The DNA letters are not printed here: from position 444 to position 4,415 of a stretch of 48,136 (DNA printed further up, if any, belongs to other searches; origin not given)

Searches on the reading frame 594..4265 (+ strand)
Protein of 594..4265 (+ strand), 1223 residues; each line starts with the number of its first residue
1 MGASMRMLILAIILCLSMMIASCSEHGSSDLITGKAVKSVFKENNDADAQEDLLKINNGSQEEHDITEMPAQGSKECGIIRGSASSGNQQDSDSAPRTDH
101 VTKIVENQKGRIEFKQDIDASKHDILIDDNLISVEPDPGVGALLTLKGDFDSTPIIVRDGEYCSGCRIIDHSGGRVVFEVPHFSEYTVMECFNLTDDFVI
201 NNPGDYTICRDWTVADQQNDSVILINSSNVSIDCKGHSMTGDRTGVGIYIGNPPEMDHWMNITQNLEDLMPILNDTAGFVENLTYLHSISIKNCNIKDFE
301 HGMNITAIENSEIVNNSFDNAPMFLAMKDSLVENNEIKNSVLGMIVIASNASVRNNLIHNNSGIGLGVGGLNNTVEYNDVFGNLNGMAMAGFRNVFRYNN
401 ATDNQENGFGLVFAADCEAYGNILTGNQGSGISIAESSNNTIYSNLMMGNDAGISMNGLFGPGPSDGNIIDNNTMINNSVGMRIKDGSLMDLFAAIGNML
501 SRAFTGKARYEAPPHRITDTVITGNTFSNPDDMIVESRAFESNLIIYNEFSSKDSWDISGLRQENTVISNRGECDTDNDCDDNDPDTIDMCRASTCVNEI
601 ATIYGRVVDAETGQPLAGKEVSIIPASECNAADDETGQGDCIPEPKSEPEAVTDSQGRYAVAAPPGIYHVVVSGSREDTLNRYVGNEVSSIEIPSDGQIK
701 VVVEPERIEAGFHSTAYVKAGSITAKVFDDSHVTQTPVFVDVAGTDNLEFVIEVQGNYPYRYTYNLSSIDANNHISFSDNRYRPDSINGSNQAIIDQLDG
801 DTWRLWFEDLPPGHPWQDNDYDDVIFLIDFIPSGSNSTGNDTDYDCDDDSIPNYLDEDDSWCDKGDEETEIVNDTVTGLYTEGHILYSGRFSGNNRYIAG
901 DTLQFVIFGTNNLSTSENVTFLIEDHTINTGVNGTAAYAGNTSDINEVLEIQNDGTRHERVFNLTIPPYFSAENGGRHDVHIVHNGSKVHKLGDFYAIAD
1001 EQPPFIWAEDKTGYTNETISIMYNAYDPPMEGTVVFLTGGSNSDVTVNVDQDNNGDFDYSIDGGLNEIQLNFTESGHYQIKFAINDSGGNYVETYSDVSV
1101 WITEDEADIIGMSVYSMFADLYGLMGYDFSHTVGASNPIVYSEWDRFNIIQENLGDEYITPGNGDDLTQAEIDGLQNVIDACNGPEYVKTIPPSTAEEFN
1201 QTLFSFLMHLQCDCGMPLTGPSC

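Call 51: search_protein_families(library=pfam, proteins=[window:594-4265:+], max_evalue=0.001)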
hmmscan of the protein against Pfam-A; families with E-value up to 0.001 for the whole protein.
window:594-4265:+ (1223 aa): 4 families
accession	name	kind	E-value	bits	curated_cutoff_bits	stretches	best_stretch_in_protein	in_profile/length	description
PF13229.12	Beta_helix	-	1.6e-20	73.8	25.9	3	330-445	33-156/158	Right handed beta helix region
PF05048.19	NosD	-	3.1e-12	46.8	23.6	1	328-487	25-181/212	Periplasmic copper-binding protein (NosD)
PF13620.12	CarboxypepD_reg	-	2.3e-06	28.3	32.3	1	602-675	1-57/82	Carboxypeptidase regulatory-like domain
PF13448.11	DUF4114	-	0.00026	22.3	27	1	770-830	27-84/85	Domain of unknown function (DUF4114)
